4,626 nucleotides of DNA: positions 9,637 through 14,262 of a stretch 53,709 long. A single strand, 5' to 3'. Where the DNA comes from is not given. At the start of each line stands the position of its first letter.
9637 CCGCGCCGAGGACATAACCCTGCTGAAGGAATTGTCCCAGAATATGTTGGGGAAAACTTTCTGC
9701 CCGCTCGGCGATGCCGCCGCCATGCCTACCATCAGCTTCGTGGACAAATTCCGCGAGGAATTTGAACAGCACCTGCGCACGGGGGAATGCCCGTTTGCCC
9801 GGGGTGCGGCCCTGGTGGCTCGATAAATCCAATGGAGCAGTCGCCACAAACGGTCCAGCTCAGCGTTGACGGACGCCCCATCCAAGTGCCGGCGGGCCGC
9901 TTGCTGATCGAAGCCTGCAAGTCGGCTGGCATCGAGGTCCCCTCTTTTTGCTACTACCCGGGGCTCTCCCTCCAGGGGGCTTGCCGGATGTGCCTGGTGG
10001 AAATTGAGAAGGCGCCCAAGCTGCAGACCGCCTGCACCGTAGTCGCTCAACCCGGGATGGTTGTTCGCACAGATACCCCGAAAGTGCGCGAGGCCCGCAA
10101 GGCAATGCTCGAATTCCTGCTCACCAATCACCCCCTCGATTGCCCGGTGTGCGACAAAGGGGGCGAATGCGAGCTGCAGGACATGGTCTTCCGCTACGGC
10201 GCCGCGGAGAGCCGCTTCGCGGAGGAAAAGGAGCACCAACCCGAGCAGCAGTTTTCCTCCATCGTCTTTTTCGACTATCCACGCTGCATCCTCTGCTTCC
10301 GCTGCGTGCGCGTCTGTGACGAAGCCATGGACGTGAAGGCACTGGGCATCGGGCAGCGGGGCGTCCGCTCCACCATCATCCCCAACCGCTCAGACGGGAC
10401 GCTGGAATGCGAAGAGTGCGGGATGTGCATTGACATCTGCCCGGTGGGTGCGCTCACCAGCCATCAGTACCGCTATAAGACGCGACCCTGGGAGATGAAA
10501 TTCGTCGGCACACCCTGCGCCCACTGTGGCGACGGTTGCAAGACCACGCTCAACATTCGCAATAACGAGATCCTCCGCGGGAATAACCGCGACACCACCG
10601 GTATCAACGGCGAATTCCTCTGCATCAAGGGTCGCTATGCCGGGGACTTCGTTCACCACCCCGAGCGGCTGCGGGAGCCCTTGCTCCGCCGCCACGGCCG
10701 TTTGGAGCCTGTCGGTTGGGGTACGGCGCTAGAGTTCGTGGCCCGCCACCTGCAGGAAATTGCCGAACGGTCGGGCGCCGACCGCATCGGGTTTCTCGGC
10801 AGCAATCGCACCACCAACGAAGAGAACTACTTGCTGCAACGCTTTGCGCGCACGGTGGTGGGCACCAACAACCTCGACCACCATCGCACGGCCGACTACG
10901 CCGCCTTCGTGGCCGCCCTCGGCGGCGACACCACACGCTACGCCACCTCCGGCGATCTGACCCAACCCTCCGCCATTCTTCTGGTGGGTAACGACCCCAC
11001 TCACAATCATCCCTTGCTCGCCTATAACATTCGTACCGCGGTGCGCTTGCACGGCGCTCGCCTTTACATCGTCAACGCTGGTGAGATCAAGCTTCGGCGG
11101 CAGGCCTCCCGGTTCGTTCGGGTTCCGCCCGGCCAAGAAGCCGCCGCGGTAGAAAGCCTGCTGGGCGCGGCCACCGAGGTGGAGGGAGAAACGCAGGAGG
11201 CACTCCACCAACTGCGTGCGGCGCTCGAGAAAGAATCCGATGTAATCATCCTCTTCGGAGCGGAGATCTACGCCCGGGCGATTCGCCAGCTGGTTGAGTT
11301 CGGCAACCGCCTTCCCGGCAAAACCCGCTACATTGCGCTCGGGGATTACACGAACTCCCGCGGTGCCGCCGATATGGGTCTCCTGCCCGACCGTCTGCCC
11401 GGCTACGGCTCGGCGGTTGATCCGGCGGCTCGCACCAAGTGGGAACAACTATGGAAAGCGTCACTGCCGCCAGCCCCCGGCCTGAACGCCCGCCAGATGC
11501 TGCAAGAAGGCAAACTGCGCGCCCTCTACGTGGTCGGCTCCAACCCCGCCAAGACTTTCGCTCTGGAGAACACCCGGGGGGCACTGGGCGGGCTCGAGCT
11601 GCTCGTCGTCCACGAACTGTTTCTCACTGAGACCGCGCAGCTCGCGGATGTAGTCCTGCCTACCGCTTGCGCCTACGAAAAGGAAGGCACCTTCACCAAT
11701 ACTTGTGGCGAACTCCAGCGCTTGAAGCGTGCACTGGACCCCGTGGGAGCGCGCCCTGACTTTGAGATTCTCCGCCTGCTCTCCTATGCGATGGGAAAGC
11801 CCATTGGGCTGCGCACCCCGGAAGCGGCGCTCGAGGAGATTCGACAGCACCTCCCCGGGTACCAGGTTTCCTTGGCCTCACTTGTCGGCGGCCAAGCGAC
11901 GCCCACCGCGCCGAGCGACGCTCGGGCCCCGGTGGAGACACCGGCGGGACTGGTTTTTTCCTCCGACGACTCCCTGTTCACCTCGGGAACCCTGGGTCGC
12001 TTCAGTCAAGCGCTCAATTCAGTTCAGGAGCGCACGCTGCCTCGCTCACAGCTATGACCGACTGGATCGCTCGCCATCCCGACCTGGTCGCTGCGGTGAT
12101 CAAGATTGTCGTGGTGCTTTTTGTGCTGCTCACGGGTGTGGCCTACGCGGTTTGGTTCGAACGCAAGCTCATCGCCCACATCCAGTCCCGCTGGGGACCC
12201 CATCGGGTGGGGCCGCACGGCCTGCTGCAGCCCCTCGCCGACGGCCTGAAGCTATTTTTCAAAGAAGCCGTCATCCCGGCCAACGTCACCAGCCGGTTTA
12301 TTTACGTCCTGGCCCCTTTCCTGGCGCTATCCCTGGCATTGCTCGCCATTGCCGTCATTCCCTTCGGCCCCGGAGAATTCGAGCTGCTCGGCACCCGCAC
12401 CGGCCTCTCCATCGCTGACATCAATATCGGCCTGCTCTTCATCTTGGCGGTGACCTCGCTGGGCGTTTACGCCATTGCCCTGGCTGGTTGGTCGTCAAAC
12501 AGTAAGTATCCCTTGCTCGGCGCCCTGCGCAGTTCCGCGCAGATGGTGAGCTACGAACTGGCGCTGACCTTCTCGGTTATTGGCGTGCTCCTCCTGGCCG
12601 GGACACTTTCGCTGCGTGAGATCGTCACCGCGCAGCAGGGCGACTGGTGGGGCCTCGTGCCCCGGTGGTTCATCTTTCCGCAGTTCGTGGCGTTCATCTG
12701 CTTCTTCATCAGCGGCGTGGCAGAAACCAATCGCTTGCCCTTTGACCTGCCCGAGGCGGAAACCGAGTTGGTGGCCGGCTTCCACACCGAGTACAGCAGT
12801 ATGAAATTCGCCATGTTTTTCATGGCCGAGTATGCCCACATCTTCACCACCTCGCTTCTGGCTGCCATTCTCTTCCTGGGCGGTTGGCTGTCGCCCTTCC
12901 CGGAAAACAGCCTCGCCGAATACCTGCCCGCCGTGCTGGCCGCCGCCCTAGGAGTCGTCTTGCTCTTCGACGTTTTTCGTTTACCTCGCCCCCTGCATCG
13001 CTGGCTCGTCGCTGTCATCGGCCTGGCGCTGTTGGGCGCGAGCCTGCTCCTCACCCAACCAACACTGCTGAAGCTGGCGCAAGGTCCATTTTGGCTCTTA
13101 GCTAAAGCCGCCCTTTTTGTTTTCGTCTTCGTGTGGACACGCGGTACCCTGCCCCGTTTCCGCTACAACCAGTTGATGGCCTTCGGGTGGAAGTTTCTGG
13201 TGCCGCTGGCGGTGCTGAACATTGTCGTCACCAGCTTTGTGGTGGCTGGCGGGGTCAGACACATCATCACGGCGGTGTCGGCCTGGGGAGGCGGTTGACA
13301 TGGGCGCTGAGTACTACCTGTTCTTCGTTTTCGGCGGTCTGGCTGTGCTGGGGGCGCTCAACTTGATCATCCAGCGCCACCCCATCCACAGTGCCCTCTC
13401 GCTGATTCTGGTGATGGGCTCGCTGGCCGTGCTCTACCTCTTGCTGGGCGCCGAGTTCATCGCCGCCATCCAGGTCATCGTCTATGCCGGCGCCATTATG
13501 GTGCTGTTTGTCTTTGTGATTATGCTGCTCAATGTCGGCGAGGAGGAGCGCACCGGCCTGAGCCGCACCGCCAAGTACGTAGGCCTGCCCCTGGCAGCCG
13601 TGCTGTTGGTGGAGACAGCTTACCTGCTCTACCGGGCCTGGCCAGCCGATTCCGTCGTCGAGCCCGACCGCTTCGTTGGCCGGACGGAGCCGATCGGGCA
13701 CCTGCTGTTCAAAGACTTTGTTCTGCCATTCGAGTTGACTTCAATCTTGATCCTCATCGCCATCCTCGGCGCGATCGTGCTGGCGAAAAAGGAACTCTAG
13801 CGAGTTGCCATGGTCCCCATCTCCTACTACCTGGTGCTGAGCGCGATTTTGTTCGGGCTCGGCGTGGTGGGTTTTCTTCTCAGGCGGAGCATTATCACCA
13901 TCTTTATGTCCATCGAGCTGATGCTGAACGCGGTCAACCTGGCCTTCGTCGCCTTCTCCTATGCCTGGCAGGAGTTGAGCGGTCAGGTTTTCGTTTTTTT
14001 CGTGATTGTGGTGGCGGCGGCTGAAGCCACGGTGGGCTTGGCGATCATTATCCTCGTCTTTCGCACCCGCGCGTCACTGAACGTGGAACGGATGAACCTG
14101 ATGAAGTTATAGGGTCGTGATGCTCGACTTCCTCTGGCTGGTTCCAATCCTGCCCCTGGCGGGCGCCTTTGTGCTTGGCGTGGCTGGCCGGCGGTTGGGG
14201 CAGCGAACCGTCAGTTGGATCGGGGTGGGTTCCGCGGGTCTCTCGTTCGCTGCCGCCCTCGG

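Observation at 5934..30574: Two paralogous NDH-1 (nuo) operons, and both precisely lack nuoB and nuoI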

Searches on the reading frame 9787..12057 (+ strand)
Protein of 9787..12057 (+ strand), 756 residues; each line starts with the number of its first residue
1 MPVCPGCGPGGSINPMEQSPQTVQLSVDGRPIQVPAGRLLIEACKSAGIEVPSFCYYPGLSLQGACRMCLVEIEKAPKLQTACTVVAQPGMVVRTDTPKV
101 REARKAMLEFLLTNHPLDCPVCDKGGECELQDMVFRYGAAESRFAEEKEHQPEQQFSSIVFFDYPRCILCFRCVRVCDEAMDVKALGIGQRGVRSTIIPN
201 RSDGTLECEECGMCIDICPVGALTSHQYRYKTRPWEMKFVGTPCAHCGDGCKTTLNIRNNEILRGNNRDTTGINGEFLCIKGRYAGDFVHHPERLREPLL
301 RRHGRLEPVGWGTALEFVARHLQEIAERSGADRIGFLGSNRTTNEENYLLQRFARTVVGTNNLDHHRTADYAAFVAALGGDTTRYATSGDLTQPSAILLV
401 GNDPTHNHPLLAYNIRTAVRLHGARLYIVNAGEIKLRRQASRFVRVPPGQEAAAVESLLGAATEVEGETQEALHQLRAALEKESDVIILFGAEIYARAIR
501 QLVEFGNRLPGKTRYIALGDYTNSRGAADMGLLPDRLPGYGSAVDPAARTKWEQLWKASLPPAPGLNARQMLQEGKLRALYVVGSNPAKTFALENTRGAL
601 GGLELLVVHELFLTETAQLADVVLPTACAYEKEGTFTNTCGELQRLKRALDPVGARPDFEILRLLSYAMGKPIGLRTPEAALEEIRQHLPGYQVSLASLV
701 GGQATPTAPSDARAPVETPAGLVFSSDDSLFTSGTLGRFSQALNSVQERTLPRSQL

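Call 3: search_protein_families(library=pfam, proteins=[window:9787-12057:+])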
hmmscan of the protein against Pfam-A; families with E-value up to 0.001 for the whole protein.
window:9787-12057:+ (756 aa): 11 families
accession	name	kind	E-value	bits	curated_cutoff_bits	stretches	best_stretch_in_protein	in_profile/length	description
PF00384.28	Molybdopterin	-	5.2e-42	144.6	24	1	294-666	1-351/353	Molybdopterin oxidoreductase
PF13510.11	Fer2_4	-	1.6e-20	73.3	22.8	1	21-97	2-81/82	2Fe-2S iron-sulfur cluster binding domain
PF10588.14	NADH-G_4Fe-4S_3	-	1.4e-19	69.7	27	1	104-143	1-40/40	NADH-ubiquinone oxidoreductase-G iron-sulfur binding region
PF22117.2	Fer4_Nqo3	-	1.3e-13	51.4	27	1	162-224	6-67/67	NADH-quinone oxidoreductase subunit 3, ferredoxin-like domain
PF04879.21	Molybdop_Fe4S4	-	3.3e-09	37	22.7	1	237-291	1-55/55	Molybdopterin oxidoreductase Fe4S4 domain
PF00111.32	Fer2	-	3.2e-05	24.2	21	1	28-75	4-49/77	2Fe-2S iron-sulfur cluster binding domain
PF13187.11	Fer4_9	-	7.9e-05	23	27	1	166-222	1-51/52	4Fe-4S dicluster domain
PF12838.12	Fer4_7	-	0.0001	23.2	27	0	208-251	2-44/52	4Fe-4S dicluster domain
PF13237.11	Fer4_10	-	0.00012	22.4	25.5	1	160-219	2-53/53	4Fe-4S dicluster domain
PF14697.11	Fer4_21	-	0.00017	22.1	35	1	165-222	6-56/59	4Fe-4S dicluster domain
PF00037.32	Fer4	-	0.00046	20.3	21.1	1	207-224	7-24/24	4Fe-4S binding domain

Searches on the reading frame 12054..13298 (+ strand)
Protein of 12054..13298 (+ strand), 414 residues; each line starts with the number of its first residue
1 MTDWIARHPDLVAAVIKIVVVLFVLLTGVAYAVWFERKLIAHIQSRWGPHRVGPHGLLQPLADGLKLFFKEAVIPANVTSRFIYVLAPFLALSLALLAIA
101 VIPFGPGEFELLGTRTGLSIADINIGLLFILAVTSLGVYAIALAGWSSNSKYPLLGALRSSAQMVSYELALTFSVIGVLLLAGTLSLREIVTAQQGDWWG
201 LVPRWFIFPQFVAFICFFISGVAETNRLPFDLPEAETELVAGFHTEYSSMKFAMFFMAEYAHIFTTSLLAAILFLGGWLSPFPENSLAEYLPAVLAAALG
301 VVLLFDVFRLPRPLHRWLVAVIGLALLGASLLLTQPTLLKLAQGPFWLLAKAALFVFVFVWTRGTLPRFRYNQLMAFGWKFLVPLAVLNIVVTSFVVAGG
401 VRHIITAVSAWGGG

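Call 3: search_protein_families(library=pfam, proteins=[window:12054-13298:+])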
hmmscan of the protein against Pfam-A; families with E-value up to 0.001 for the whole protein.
window:12054-13298:+ (414 aa): 1 family
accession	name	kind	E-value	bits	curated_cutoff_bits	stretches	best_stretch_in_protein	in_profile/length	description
PF00146.26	NADHdh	-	2.2e-122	408.6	27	1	16-393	1-297/298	NADH dehydrogenase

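Call 67: search_protein_families(library=ncbifam, proteins=[window:12054-13298:+], max_evalue=1e-10)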
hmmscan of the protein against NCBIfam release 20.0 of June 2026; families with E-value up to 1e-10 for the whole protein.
window:12054-13298:+ (414 aa): 7 families
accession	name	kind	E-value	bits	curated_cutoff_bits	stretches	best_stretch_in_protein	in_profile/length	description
NF004743.0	PRK06076.1-4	equivalog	3.6e-120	401.8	494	2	13-288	15-281/433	NADH-quinone oxidoreductase subunit NuoH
NF004745.0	PRK06076.1-6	equivalog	3.1e-112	375.2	450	2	11-310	12-297/341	NADH-quinone oxidoreductase subunit NuoH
NF004742.0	PRK06076.1-3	equivalog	2e-103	346.3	531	2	11-308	21-310/356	NADH-quinone oxidoreductase subunit NuoH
NF004741.0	PRK06076.1-2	equivalog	6.2e-101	338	305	2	14-308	22-298/337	NADH-quinone oxidoreductase subunit NuoH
NF004740.0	PRK06076.1-1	equivalog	4.3e-100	335.4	399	2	10-313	10-292/325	NADH-quinone oxidoreductase subunit NuoH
NF040610.1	F420_dehyd_FpoH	exception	9.2e-87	291.5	475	1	10-296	9-287/339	F420H2 dehydrogenase subunit FpoH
NF004744.0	PRK06076.1-5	equivalog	2.8e-82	276.8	542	1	16-296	32-298/372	NADH-quinone oxidoreductase subunit NuoH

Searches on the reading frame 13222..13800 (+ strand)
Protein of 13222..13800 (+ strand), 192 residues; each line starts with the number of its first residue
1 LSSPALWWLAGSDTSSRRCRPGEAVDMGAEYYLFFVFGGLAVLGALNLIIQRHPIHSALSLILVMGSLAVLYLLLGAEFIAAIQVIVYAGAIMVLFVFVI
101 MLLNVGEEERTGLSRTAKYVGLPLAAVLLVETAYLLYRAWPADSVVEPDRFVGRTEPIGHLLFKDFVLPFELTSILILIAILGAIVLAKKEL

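Call 3: search_protein_families(library=pfam, proteins=[window:13222-13800:+])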
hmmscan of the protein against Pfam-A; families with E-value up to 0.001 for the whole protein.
window:13222-13800:+ (192 aa): 1 family
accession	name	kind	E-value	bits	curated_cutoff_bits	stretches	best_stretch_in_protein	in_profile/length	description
PF00499.25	Oxidored_q3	-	5.8e-42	143.3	33.2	1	45-187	2-146/146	NADH-ubiquinone/plastoquinone oxidoreductase chain 6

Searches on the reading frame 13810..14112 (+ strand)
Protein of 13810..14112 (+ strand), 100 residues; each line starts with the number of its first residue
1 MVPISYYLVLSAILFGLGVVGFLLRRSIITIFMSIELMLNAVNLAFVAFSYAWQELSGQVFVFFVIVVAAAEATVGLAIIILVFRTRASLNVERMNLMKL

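Call 3: search_protein_families(library=pfam, proteins=[window:13810-14112:+])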
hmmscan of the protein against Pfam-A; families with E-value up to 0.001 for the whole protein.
window:13810-14112:+ (100 aa): 1 family
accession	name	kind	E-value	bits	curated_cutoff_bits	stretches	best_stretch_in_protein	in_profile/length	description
PF00420.29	Oxidored_q2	-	1.9e-28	98.5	26.1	1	7-99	2-94/95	NADH-ubiquinone/plastoquinone oxidoreductase chain 4L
